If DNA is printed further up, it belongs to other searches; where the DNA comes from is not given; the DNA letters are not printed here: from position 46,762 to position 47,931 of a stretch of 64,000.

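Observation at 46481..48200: Solitary DNA-methyltransferase gene bracketed by inverted family-C repeats, between oriC/dnaN and tRNA-Leu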

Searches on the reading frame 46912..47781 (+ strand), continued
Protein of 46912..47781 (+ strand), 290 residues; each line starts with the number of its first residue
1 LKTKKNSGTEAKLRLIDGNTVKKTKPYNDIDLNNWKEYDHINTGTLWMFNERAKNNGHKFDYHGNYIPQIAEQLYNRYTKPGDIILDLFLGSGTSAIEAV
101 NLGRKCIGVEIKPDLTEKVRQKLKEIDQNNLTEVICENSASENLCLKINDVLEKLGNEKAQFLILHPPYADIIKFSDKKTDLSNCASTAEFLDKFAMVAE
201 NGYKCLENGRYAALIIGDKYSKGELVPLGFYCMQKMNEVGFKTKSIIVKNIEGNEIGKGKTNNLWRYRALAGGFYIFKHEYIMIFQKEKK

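Call 15: find_encoding_contigs(protein=P0001, flank=10000, max_places=6)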
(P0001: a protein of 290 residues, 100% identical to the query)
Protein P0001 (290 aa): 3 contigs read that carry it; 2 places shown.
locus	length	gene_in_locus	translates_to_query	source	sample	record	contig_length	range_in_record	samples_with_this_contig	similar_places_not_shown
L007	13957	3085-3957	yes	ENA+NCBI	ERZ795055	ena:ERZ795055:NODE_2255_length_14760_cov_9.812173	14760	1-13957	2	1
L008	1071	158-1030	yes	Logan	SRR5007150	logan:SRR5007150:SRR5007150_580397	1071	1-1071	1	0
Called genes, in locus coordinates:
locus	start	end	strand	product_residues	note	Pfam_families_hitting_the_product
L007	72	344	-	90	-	PF05768:Glrx-like (faint), PF00462:Glutaredoxin, PF13417:GST_N_3 (weak), PF04908:SH3BGR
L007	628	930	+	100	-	-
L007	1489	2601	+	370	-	PF00712:DNA_pol3_beta, PF02767:DNA_pol3_beta_2, PF02768:DNA_pol3_beta_3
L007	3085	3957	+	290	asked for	PF01555:N6_N4_Mtase, PF03602:Cons_hypoth95 (faint)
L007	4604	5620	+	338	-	PF00348:polyprenyl_synt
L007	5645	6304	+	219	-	PF10502:Peptidase_S26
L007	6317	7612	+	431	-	PF00275:EPSP_synthase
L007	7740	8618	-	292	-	PF00288:GHMP_kinases_N, PF08544:GHMP_kinases_C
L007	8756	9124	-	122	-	-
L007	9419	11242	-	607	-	PF00990:GGDEF, PF01966:HD, PF13487:HD_5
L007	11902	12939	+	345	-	PF01699:Na_Ca_ex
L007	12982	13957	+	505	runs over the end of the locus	-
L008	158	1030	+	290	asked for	PF01555:N6_N4_Mtase, PF03602:Cons_hypoth95 (faint)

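Call 16: find_encoding_contigs(protein=P0002, flank=6000, max_places=4)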
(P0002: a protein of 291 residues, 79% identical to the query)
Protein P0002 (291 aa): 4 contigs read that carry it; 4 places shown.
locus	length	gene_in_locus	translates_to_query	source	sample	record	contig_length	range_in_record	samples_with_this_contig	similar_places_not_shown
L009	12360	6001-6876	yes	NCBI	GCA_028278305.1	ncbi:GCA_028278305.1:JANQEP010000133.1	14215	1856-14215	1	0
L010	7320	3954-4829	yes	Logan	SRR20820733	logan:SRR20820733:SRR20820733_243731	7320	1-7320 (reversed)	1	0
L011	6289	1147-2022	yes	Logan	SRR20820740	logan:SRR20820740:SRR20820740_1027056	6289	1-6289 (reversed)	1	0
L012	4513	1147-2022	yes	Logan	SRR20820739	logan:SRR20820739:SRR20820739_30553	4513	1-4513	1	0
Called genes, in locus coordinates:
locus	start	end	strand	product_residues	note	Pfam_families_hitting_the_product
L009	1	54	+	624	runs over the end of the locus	-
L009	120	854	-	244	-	PF12811:BaxI_1, PF01027:Bax1-I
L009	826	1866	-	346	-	PF01370:Epimerase, PF16363:GDP_Man_Dehyd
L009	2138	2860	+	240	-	PF13424:TPR_12 (faint), PF21033:RMD1-3 (faint), PF23914:TPR_CcmH_CycH (weak), PF00515:TPR_1, PF07719:TPR_2 (weak), PF13181:TPR_8 (weak), PF13374:TPR_10 (faint)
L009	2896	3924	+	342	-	PF04321:RmlD_sub_bind (weak), PF01370:Epimerase, PF16363:GDP_Man_Dehyd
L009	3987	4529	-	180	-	PF00805:Pentapeptide, PF13576:Pentapeptide_3 (faint), PF13599:Pentapeptide_4 (weak)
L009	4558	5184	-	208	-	PF00072:Response_reg, PF00196:GerE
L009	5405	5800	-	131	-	PF01894:YjbQ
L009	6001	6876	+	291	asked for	PF01555:N6_N4_Mtase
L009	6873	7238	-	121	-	PF01381:HTH_3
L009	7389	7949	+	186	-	PF01812:5-FTHF_cyc-lig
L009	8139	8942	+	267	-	PF00459:Inositol_P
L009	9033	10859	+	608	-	PF02638:GHL10, PF14871:GHL6 (weak)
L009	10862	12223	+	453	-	PF03448:MgtE_N, PF00571:CBS (weak), PF01769:MgtE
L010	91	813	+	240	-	PF13424:TPR_12 (faint), PF21033:RMD1-3 (faint), PF23914:TPR_CcmH_CycH (weak), PF00515:TPR_1, PF07719:TPR_2 (weak), PF13181:TPR_8 (weak), PF13374:TPR_10 (faint)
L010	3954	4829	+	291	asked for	PF01555:N6_N4_Mtase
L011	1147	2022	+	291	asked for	PF01555:N6_N4_Mtase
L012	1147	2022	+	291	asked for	PF01555:N6_N4_Mtase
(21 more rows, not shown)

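Call 17: find_encoding_contigs(protein=P0003, flank=6000, max_places=3)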
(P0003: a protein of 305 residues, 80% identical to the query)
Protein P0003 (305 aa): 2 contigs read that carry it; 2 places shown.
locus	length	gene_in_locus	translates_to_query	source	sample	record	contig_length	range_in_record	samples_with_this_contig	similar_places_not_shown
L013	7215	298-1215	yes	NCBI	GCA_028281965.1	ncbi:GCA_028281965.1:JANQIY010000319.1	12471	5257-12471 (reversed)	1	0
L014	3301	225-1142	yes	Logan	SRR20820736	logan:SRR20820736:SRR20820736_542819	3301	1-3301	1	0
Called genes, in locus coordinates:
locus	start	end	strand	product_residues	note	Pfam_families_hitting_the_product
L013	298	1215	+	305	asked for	PF01555:N6_N4_Mtase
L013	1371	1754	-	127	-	PF01381:HTH_3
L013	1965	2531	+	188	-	PF01812:5-FTHF_cyc-lig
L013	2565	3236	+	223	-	PF00753:Lactamase_B, PF13483:Lactamase_B_3, PF12706:Lactamase_B_2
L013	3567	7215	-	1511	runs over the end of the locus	-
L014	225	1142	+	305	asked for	PF01555:N6_N4_Mtase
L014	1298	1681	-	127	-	PF01381:HTH_3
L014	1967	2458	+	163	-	PF01812:5-FTHF_cyc-lig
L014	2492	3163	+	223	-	PF00753:Lactamase_B, PF13483:Lactamase_B_3, PF12706:Lactamase_B_2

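Call 43: search_dna_similar(query=window:46912-47781:+, collection=phages, mode=protein, max_rows=10)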
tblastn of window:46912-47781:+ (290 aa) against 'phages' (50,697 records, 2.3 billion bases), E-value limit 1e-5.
Records with a match: 90; places in all: 90; records where one place covers at least 80% of the query: 1.
Best place of each record, by identity: <60% 90.
By first word of the organism name: Brucella 41; Gordonia 16; Prochlorococcus 5; Natrialba 4; Listeria 3; Enterococcus 3; Bacteriophage 2; Croceibacter 2; Haloarcula 2; Marine 2; and 9 more.
By host as written in the record: Brucella abortus S19 14; Gordonia terrae 3612 13; - 7; Brucella sp. 6; Brucella abortus 141 5; Prochlorococcus sp. NATL1A 4; Brucella abortus 4; Enterococcus faecalis 3; and 25 more.
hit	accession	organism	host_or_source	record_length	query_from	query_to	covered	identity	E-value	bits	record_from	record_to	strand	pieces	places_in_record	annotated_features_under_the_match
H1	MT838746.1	Bacteriophage sp.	human fecal samples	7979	54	288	81%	25.0%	6e-8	60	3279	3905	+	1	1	record has no annotation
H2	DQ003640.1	Listeria phage B054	Listeria monocytogenes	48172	66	287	77%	26.4%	3e-6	54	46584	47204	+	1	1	gp77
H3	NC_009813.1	Listeria phage B054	Listeria monocytogenes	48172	66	287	77%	26.4%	3e-6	54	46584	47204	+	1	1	ParB N-terminal domain-containing protein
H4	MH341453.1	Listeria phage PSU-VKH-LP041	Listeria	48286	66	287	77%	26.0%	5e-6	54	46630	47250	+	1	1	hypothetical protein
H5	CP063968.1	Clostridium phage CWou-2020b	Clostridium botulinum BKT2873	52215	73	290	75%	25.5%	3e-8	61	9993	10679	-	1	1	DNA methylase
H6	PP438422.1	Microcystis phage Mae-JY30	Microcystis aeruginosa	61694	48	218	59%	28.2%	1e-10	68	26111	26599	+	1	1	ParB/sulfiredoxin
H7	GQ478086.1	Enterococcus phage phiFL3A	Enterococcus faecalis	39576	66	231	57%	27.5%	1e-6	56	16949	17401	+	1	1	gp36: DNA adenine methyltransferase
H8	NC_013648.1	Enterococcus phage phiFL3A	Enterococcus faecalis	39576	66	231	57%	27.5%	1e-6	56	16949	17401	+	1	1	gp36: DNA adenine methyltransferase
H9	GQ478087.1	Enterococcus phage phiFL3B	Enterococcus faecalis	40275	66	231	57%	27.5%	1e-6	56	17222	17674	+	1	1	gp39: DNA adenine methyltransferase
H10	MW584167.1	Mycobacterium phage prophiGD43A-5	Mycobacterium abscessus GD43A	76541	62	260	69%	22.3%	1e-7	59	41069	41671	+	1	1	79: ParB-like nuclease domain protein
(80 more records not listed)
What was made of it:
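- Colinear relatives in phages are annotated as DNA adenine methylases or ParB-methylase fusions (call 43).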

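Call 44: search_dna_similar(query=window:46912-47781:+, collection=plasmids, mode=protein, max_rows=10)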
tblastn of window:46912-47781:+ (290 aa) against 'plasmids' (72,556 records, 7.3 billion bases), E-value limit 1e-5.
Records with a match: 16; places in all: 16; records where one place covers at least 80% of the query: 3.
Best place of each record, by identity: <60% 16.
By first word of the organism name: Bacillus 3; Brevibacillus 2; Levilactobacillus 2; Fusobacterium 1; Salipiger 1; Haloferax 1; Helicobacter 1; Parageobacillus 1; Priestia 1; Haloquadratum 1; and 2 more.
By predicted mobility (MOB-suite, as given by PLSDB): non-mobilizable 11; conjugative 3; mobilizable 2.
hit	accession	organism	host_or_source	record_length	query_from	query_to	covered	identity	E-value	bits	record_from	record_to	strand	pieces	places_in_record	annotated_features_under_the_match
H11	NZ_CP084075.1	Fusobacterium vincentii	-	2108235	45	287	84%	32.8%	7e-33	134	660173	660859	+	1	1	none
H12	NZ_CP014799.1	Salipiger profundus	single cell,environmental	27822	35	287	87%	25.5%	3e-14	80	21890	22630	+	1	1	DNA methyltransferase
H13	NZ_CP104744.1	Haloferax lucentense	-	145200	31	287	89%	23.3%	6e-11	70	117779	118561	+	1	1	DNA methyltransferase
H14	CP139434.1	Brevibacillus halotolerans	cell culture,freshwater soil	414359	62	287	78%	26.3%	2e-6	56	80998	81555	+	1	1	hypothetical protein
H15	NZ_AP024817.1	Helicobacter sp. NHP19-003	Canis lupus familiaris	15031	16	181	57%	28.2%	7e-11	70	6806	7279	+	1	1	site-specific DNA-methyltransferase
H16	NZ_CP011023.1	Bacillus pumilus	cell culture,sugar beet rhizosphere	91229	160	287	44%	35.8%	3e-8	62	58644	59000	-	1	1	hypothetical protein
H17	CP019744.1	Levilactobacillus brevis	cell culture,wheat beer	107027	133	287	53%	28.8%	1e-7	61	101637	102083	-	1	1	hypothetical protein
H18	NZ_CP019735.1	Levilactobacillus brevis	cell culture,wheat beer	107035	133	287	53%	28.8%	1e-7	61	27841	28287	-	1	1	hypothetical protein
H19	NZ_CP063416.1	Parageobacillus thermoglucosidasius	soil,soil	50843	160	287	44%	34.6%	4e-8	62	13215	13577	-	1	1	DNA methyltransferase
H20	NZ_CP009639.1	Bacillus cereus 03BB108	Dust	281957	160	288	44%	33.3%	3e-8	62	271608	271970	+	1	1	DNA methylase N-4/N-6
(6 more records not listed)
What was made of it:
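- Phage and plasmid relatives are at most 33% identical (calls 43, 44).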

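Call 52: predict_structure(alignment_id=A2)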
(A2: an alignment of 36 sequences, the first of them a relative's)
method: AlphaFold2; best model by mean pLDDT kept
length: 290 residues; sequences in the alignment: 36
mean_pLDDT: 70.2   pTM: 0.72
mean pLDDT of the five models: 70.2, 69.8, 69.6, 69.5, 67.8
residues with pLDDT >= 90: 90; 70-90: 79; 50-70: 33; < 50: 88
segments of 3 or more residues with pLDDT < 50: 1-36, 38-54, 60-64, 171-173, 251-277
pLDDT, mean of each block of 10 residues (from residue 1): 32 31 32 44 37 48 57 85 95 86 94 87 84 93 95 95 84 56 78 94 97 84 74 92 74 40 42 43 85
secondary structure, 60 per line:
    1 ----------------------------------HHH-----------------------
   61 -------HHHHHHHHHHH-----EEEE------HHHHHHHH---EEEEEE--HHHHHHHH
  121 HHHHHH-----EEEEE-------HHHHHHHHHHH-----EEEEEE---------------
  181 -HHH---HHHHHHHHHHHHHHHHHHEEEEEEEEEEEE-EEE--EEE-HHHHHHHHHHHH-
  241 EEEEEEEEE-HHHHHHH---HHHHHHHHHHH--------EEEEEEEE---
elements in order: H68-78 E84-87 H94-101 E105-110 H113-126 E132-136 H144-154 E160-165 H188-205 E206-217 E219-221 E224-226 H228-239 E241-249 H251-257 H261-271 E280-287
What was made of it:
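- Closest known: Beta-class N6/N4 DNA methyltransferases. Different: The protein is small (290 aa), with conserved N- and C-terminal segments that the model could not place (call 52).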
